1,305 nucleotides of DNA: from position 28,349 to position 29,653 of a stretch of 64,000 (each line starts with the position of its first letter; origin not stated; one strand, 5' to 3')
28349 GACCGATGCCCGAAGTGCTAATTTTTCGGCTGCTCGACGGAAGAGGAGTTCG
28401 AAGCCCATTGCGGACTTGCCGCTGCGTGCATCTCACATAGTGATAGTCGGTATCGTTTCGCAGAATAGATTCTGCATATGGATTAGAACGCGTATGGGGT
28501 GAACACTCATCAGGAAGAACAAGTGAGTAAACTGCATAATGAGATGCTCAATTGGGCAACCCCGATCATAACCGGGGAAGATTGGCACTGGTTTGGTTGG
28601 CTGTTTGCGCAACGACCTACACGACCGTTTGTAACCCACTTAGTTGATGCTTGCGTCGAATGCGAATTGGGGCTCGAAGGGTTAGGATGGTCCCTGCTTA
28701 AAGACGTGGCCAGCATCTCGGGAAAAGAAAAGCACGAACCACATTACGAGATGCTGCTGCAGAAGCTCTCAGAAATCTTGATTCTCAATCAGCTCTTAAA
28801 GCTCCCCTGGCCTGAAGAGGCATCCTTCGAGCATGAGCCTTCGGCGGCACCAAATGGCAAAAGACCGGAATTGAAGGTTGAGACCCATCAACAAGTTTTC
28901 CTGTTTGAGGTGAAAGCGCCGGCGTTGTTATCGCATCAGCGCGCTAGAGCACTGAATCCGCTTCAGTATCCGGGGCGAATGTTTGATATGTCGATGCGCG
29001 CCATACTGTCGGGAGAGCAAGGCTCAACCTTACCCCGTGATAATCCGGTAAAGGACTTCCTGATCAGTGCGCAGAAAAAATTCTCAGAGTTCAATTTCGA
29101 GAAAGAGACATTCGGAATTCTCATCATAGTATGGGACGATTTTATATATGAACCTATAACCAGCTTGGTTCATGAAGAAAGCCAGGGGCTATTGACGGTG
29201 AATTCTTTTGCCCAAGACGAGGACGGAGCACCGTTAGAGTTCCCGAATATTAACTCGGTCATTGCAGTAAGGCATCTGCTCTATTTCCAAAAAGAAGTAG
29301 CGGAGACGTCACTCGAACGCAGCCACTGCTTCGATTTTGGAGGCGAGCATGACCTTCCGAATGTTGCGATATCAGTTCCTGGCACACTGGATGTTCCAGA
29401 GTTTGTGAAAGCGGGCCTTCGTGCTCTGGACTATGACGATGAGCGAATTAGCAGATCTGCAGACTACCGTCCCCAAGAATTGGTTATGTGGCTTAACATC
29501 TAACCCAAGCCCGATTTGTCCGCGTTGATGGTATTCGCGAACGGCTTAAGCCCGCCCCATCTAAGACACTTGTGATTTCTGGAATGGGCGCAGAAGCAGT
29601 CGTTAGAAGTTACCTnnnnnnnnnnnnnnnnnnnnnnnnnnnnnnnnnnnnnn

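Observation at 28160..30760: Low-GC 2.6-kb islet with three orphan genes between housekeeping genes: candidate undescribed (possibly defence-like) module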

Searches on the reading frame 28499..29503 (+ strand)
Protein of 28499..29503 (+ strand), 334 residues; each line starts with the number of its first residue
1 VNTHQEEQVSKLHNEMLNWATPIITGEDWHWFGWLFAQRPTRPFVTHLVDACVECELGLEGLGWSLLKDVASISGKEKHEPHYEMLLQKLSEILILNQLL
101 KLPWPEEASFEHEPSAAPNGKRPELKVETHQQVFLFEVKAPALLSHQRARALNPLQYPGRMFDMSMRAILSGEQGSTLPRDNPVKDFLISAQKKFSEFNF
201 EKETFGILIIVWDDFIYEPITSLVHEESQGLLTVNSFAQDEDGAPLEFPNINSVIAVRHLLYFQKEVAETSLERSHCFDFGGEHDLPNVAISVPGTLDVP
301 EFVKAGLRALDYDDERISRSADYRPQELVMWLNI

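Call 3: search_protein_families(library=pfam, proteins=[window:28499-29503:+], max_evalue=1)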
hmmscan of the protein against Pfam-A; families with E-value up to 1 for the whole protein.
window:28499-29503:+ (334 aa): 1 family
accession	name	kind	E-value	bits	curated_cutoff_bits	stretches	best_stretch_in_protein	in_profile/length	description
PF10767.14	YbjO_DH-like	-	0.18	12.3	24.2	1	66-100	96-130/141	Inner membrane protein YbjO, dehydrogenase-like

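Call 4: search_protein_families(library=padloc, proteins=[window:28499-29503:+], max_evalue=1)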
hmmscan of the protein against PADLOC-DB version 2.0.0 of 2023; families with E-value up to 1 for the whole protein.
window:28499-29503:+ (334 aa): 0 families
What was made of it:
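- It has no hit to any defence model (call 4).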

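Call 5: search_protein_families(library=ncbifam, proteins=[window:28499-29503:+], max_evalue=1)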
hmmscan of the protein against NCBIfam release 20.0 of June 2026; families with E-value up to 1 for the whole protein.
window:28499-29503:+ (334 aa): 0 families

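Call 7: find_homologous_proteins(query=window:28499-29503:+)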
Query window:28499-29503:+ (334 aa): 403 proteins with E <= 0.001 among 1942 candidates; the best 120 are listed.
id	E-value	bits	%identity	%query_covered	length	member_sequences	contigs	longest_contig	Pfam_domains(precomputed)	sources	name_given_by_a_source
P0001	1.8e-197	673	87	97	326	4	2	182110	-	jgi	-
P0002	9.3e-182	622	78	100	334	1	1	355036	-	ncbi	-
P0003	3.4e-179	613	77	100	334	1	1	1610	-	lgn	-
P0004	6.8e-140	484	64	96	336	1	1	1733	-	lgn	-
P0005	8.4e-139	480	62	97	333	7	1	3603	-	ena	-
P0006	2.0e-137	476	64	96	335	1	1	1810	-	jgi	jgi:hypothetical protein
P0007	3.8e-132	458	62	97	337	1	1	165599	-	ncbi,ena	-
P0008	6.9e-132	458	59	100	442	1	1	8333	-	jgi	jgi:hypothetical protein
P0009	1.2e-129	450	67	87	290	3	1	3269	-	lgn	-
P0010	3.8e-125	435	60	96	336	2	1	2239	-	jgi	jgi:hypothetical protein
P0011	1.4e-119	417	62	87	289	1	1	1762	-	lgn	-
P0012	1.8e-117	410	63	87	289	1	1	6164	-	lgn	-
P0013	2.2e-117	410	63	87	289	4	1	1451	-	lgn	-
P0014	1.4e-116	407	65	80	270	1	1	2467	-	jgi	jgi:hypothetical protein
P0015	4.9e-109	382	80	63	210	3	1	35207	-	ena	-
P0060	8.9e-97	342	48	94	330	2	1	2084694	-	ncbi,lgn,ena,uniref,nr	ncbi:hypothetical protein [uncultured Propionivibrio sp.]|uniref:hypothetical protein n=1 Tax=uncult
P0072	1.2e-95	338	50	93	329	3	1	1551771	-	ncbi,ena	-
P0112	4.7e-83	297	53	79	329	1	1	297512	-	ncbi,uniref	ncbi:hypothetical protein ABIB75_004230 [Bradyrhizobium sp. GM2.2]|uniref:hypothetical protein n=1 T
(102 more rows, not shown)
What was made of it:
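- It has 403 relatives at E<=1e-3, 42-87% identical across Alpha- and Betaproteobacteria (call 7).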

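Call 8: search_protein_families(library=phrogs, proteins=[window:28499-29503:+], max_evalue=1)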
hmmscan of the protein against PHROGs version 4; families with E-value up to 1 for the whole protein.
window:28499-29503:+ (334 aa): 0 families

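Call 9: search_solved_structures(query=window:28499-29503:+, max_evalue=10)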
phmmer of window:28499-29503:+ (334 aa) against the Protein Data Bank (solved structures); distinct sequences matched with E-value up to 10: 0.

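Call 10: find_encoding_contigs(protein=P0001, flank=8000, max_places=3)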
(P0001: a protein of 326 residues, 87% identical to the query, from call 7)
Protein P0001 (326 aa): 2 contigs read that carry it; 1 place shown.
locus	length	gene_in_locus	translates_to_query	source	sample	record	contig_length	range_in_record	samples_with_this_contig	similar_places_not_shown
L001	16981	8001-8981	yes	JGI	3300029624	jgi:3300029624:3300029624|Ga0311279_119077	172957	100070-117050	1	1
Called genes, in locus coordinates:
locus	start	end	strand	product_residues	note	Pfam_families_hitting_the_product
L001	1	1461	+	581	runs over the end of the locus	PF01656:CbiA, PF13500:AAA_26 (weak), PF07685:GATase_3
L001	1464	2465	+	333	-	PF00155:Aminotran_1_2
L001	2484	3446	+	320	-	PF03186:CobD_Cbib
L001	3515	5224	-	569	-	PF00005:ABC_tran, PF02463:SMC_N (faint), PF13304:AAA_21 (faint), PF13401:AAA_22 (faint), PF00005:ABC_tran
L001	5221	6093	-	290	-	PF00528:BPD_transp_1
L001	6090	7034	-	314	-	PF19300:BPD_transp_1_N, PF00528:BPD_transp_1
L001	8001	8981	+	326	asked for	-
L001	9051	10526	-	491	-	PF00496:SBP_bac_5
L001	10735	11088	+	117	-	-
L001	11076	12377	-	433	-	PF01546:Peptidase_M20, PF07687:M20_dimer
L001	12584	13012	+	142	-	PF03734:YkuD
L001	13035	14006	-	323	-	PF03279:Lip_A_acyltrans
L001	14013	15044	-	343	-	PF08240:ADH_N, PF00107:ADH_zinc_N, PF13602:ADH_zinc_N_2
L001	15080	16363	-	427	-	PF00109:ketoacyl-synt, PF02801:Ketoacyl-synt_C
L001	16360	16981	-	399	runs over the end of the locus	PF00109:ketoacyl-synt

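Call 11: find_encoding_contigs(protein=P0002, flank=8000, max_places=3)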
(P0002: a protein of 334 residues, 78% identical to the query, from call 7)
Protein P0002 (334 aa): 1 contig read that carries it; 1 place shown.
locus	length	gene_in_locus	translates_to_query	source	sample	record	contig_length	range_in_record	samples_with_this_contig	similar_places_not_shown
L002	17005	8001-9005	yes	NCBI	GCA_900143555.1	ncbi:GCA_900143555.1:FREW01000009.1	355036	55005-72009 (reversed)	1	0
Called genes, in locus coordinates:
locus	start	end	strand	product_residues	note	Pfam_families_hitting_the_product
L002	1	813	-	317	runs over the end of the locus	PF00348:polyprenyl_synt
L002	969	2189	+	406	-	PF25371:DUF7884 (weak), PF02353:CMAS, PF02475:TRM5-TYW2_MTfase, PF13489:Methyltransf_23, PF13649:Methyltransf_25, PF13847:Methyltransf_31, PF08241:Methyltransf_11, PF08242:Methyltransf_12, +1 more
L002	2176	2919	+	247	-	PF00912:Transgly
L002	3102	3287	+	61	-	PF01783:Ribosomal_L32p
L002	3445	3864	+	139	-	-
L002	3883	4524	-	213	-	PF04279:IspA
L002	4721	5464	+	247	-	PF11736:DUF3299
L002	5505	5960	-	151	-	PF13474:SnoaL_3 (weak), PF14534:DUF4440, PF12680:SnoaL_2 (weak)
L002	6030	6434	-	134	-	-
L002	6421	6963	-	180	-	PF00578:AhpC-TSA, PF08534:Redoxin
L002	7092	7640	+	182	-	PF00440:TetR_N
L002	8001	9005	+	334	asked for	-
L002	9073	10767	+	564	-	-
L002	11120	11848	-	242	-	PF00106:adh_short, PF01370:Epimerase (weak), PF08659:KR, PF13460:NAD_binding_10 (weak), PF13561:adh_short_C2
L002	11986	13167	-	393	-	PF00108:Thiolase_N, PF02803:Thiolase_C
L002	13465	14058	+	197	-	PF07879:PHB_acc_N, PF05233:PHB_acc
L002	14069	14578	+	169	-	PF00583:Acetyltransf_1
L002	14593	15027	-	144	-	PF03928:HbpS-like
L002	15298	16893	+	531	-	PF01019:G_glu_transpept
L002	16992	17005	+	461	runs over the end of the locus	PF00394:Cu-oxidase (faint), PF07732:Cu-oxidase_3, PF07731:Cu-oxidase_2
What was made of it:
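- Many chromosomal contexts are housekeeping (calls 10, 11).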

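Call 12: find_encoding_contigs(protein=P0007, flank=8000, max_places=3)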
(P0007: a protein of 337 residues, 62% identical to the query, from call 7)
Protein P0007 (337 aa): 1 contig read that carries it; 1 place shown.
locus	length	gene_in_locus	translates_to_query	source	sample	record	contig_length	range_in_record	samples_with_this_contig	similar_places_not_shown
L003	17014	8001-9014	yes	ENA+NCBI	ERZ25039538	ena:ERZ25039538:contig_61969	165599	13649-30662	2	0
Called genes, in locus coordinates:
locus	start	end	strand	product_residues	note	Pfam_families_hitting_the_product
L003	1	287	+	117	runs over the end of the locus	-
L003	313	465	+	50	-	-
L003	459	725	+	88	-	-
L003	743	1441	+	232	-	PF10091:Glycoamylase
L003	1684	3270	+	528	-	PF06165:GH94_b-supersand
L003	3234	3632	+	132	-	PF06165:GH94_b-supersand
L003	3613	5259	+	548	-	PF17167:Glyco_hydro_94, PF03633:Glyco_hydro_65C (faint)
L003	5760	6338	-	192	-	-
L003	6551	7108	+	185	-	PF00239:Resolvase, PF02796:HTH_7 (weak)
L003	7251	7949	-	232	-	PF03372:Exo_endo_phos (weak)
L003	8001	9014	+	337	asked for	-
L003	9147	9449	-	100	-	-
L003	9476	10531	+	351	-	-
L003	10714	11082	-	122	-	PF11964:SpoIIAA-like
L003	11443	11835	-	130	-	-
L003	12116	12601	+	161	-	PF05443:ROS_MUCR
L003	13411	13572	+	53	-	-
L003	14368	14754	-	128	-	-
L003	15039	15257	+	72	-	PF01176:eIF-1a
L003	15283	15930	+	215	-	PF02545:Maf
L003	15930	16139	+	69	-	PF03884:YacG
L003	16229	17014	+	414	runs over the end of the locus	PF01566:Nramp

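Call 24: predict_structure(alignment_id=A1)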
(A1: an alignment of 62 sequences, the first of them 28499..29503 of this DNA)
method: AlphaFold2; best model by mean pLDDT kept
length: 334 residues; sequences in the alignment: 62
mean_pLDDT: 93.2   pTM: 0.92
mean pLDDT of the five models: 93.2, 92.4, 91.7, 91.3, 91.3
residues with pLDDT >= 90: 260; 70-90: 71; 50-70: 3; < 50: 0
segments of 3 or more residues with pLDDT < 50: none
pLDDT, mean of each block of 10 residues (from residue 1): 89 98 93 90 95 98 98 90 96 98 97 90 96 98 87 87 89 84 92 93 97 93 93 93 96 97 94 93 92 97 97 92 89 71
secondary structure, 60 per line:
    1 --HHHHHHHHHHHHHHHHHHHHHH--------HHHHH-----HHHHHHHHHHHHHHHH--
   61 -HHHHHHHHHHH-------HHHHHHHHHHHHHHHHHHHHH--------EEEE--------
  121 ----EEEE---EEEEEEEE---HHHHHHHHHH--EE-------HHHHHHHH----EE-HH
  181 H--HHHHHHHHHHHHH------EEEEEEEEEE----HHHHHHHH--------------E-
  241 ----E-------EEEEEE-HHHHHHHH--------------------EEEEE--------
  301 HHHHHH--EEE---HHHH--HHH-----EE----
elements in order: H3-24 H33-37 H43-58 H62-72 H80-100 E109-112 E125-128 E132-139 H143-152 H164-171 H184-196 E203-212 H217-224 E253-258 H260-267 E288-292 H301-306 E309-311 H315-318
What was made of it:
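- On PD-(D/E)xK nuclease superfamily (ORF A): The secondary-structure order fits (call 24).
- The AF2 model has pLDDT 93 (call 24).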

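Call 27: fold_search(model_id=the predicted structure, library=pdb)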
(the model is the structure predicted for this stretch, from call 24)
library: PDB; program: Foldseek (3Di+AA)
matches with E <= 10: 212; with E <= 0.001: 0
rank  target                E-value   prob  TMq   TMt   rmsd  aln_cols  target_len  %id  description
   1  2ewf                  2.3e-02  0.33  0.19  0.12  14.7       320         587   10  Crystal structure of the site-specific DNA nickase N.BspD6I (released 2006-11-21)
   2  5lhc_A                4.8e-02  0.28  0.20  0.13  15.9       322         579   10  The structure of D456A mutant of Nt.BspD6I nicking endonuclease at 0.24 nm resolution . (released 2017-08-16)
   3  5liz                  8.6e-02  0.20  0.19  0.12  15.1       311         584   11  The structure of Nt.BspD6I nicking endonuclease with all cysteines mutated by serine residues at 0.19 nm resolution . (released 2017-08-02)
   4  6hz4_M                9.6e-02  0.23  0.19  0.19  11.0       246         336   10  Structure of McrBC without DNA binding domains (one half of the full complex) (released 2019-07-24)
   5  7vsr_M                1.1e-01  0.35  0.23  0.25  10.6       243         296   11  Structure of McrBC (stalkless mutant) (released 2023-02-15)
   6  8z4i_B                1.8e-01  0.57  0.22  0.20   8.9       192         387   12  crystal structure of Cdn1 in complex with cA3 (released 2026-02-04)
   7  2p14                  2.8e-01  0.18  0.16  0.25  10.2       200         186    9  Crystal structure of small subunit (R.BspD6I2) of the heterodimeric restriction endonuclease R.BspD6I (released 2008-03-11)
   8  2wiw_A                3.8e-01  0.16  0.09  0.22  17.5        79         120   14  Crystal structures of Holliday junction resolvases from Archaeoglobus fulgidus bound to DNA substrate (released 2009-05-26)
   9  2wiw_B                4.8e-01  0.11  0.09  0.21  16.5       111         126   12  Crystal structures of Holliday junction resolvases from Archaeoglobus fulgidus bound to DNA substrate (released 2009-05-26)
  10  8ibz_C                5.0e-01  0.23  0.17  0.08  16.4       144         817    9  Structure of R2 with 5'ORF and 3'UTR (released 2023-09-20)
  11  9nl2_A                5.3e-01  0.08  0.15  0.06  12.8       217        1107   10  Structure of R2 retrotransposon protein from Platysternon megacephalum initiating target-primed reverse transcription (released 2025-06-18)
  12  8iby_C                6.3e-01  0.21  0.17  0.08  16.1       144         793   10  Structure of R2 with 5'ORF (released 2023-09-20)
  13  1ob9                  6.7e-01  0.54  0.15  0.36   6.8       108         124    9  Holliday Junction Resolving Enzyme (released 2004-10-15)
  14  1gef_B                7.5e-01  0.16  0.11  0.27  12.9        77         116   14  Crystal structure of the archaeal holliday junction resolvase HJC (released 2001-03-21)
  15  1gef_E                7.9e-01  0.16  0.11  0.27  14.6        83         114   14  Crystal structure of the archaeal holliday junction resolvase HJC (released 2001-03-21)
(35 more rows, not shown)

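Call 29: find_encoding_contigs(protein=P0060, flank=8000, max_places=2)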
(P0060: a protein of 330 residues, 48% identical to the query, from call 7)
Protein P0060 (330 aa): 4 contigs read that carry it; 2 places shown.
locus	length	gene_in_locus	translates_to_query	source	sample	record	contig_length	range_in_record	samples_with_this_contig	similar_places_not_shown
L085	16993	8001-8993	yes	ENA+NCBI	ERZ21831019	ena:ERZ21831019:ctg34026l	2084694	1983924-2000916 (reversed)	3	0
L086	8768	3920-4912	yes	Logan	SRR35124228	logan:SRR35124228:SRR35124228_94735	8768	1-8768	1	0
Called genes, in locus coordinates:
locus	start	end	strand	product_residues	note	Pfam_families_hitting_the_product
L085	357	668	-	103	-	PF00216:Bac_DNA_binding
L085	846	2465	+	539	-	PF08239:SH3_3, PF00656:Peptidase_C14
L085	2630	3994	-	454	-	-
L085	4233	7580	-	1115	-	-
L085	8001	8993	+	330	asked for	-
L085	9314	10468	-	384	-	PF23343:REP_ORF2-G2P (weak)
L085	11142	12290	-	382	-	PF06965:Na_H_antiport_1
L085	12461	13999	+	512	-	PF05681:Fumerase, PF05683:Fumerase_C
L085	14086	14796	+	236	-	PF12146:Hydrolase_4, PF00561:Abhydrolase_1 (faint)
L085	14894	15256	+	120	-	PF02962:CHMI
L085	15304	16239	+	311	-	PF00056:Ldh_1_N, PF02866:Ldh_1_C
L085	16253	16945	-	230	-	PF11813:DUF3334, PF13690:CheX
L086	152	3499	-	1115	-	-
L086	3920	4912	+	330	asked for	-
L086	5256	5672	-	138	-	-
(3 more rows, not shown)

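Call 30: find_encoding_contigs(protein=P0112, flank=8000, max_places=2)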
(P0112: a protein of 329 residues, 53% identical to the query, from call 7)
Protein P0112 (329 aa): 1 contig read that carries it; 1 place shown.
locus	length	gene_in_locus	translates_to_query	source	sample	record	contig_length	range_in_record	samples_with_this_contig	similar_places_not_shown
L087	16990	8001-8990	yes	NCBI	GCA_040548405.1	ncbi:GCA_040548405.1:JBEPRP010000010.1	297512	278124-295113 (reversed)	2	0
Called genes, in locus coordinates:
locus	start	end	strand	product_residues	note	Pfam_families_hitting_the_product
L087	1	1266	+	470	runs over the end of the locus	PF25919:BSH_CusB, PF25973:BSH_CzcB (weak), PF25954:Beta-barrel_RND_2, PF25975:CzcB_C, PF25989:YknX_C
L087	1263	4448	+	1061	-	PF00873:ACR_tran, PF03176:MMPL (faint)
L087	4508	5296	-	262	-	PF01048:PNP_UDP_1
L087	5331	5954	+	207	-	PF13489:Methyltransf_23 (weak), PF13847:Methyltransf_31 (weak), PF08241:Methyltransf_11, PF08242:Methyltransf_12, PF13649:Methyltransf_25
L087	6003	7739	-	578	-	PF00873:ACR_tran, PF03176:MMPL (faint)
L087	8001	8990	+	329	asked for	-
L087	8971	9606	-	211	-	-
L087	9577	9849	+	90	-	PF00211:Guanylate_cyc (weak)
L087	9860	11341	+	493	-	PF00211:Guanylate_cyc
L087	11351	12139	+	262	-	PF20298:E2-ntca, PF20272:E2-Crich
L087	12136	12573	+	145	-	PF09994:T6SS_Tle1-like_cat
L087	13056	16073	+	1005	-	-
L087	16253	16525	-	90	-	-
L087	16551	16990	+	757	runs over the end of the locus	-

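Call 31: find_encoding_contigs(protein=P0072, flank=8000, max_places=2)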
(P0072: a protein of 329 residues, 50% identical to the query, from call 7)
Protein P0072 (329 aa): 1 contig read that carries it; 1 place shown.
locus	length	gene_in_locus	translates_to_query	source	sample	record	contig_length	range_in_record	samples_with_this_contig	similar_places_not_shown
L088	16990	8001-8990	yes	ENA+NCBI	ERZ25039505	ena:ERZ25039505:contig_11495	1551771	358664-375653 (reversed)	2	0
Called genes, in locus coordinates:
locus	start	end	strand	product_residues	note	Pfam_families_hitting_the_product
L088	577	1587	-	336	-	-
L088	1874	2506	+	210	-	PF00589:Phage_integrase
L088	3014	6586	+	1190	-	PF13191:AAA_16 (faint), PF20693:YobI-ATPase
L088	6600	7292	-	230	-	PF13545:HTH_Crp_2 (faint)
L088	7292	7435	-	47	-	-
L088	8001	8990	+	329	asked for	-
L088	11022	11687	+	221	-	PF00561:Abhydrolase_1, PF12697:Abhydrolase_6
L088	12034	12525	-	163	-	PF03061:4HBT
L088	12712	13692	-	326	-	PF13384:HTH_23 (weak), PF13518:HTH_28, PF13551:HTH_29 (weak), PF13565:HTH_32, PF00665:rve, PF13683:rve_3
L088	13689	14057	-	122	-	PF01527:HTH_Tnp_1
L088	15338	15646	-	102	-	PF13683:rve_3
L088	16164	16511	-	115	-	-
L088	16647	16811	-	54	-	-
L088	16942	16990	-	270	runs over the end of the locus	PF07386:DUF1499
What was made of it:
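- The neighbours differ in L001, L002, L003, L085, L087 and L088 (calls 10-12, 29-31). The insertion sites are unrelated to one another (calls 10-12, 29-31).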

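Call 42: search_solved_structures(query=A1, max_evalue=10)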
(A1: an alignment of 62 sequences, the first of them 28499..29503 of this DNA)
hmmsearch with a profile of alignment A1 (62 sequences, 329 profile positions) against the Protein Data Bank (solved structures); distinct sequences matched with E-value up to 10: 0.
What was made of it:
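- On PD-(D/E)xK nuclease superfamily (ORF A): There is no sequence-profile hit to the PDB (call 42).
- Tried and rejected: PDB sequence searches with A and with its profile found nothing (calls 9, 42).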

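Call 51: search_dna_similar(query=window:28499-29503:+, collection=plasmids, mode=protein, max_evalue=0.001, max_rows=25)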
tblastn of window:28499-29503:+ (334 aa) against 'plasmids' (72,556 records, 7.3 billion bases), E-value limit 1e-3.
Records with a match: 1; places in all: 1; records where one place covers at least 80% of the query: 0.
Best place of each record, by identity: <60% 1.
By first word of the organism name: Peribacillus 1.
By predicted mobility (MOB-suite, as given by PLSDB): non-mobilizable 1.
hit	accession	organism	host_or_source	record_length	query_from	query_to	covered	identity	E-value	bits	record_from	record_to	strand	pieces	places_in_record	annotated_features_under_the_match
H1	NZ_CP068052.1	Peribacillus psychrosaccharolyticus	-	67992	79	263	55%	34.6%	3e-18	93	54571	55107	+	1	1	hypothetical protein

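Call 52: search_dna_similar(query=window:28499-29503:+, collection=phages, mode=protein, max_evalue=0.001, max_rows=25)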
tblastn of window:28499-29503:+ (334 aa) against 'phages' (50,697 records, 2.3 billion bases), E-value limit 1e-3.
No match.
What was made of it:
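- A is absent from 50,697 GenBank phage records and nearly absent from plasmids (calls 51, 52).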

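Call 53: get_annotated_region(hit=H1, flank=7000)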
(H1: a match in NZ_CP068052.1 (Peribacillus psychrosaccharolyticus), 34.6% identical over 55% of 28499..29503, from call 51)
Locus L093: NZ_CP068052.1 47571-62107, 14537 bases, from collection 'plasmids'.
description: Peribacillus psychrosaccharolyticus strain FDAARGOS_1161 plasmid unnamed, complete sequence
organism: Peribacillus psychrosaccharolyticus (NCBI taxid 1407)
taxonomy: Bacteria; Bacillota; Bacilli; Bacillales; Bacillaceae; Peribacillus; Peribacillus psychrosaccharolyticus
host: -; source: -; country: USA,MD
typing (MOB-suite, as given by PLSDB): non-mobilizable
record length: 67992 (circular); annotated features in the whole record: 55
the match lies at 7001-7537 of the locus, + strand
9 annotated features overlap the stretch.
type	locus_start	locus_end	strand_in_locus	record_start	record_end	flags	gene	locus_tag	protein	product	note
CDS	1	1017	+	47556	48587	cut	-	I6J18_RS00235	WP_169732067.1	asparagine synthetase A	-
CDS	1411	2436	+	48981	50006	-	-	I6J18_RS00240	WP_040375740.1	S66 peptidase family protein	-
CDS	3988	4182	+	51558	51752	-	-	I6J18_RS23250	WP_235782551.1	hypothetical protein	-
CDS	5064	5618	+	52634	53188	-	-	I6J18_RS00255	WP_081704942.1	ATP-binding protein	-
CDS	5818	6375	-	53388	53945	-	-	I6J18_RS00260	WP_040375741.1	recombinase family protein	GO:0006310 - DNA recombination [Evidence IEA]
CDS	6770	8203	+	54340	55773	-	-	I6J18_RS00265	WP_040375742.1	hypothetical protein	-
CDS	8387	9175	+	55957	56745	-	-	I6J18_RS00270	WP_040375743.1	serine protease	GO:0006508 - proteolysis [Evidence IEA]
CDS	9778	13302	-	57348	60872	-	-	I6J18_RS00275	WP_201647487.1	SIR2 family protein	-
CDS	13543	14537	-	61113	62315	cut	-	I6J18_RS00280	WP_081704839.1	bifunctional lytic transglycosylase/C40 family peptidase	GO:0006508 - proteolysis [Evidence IEA]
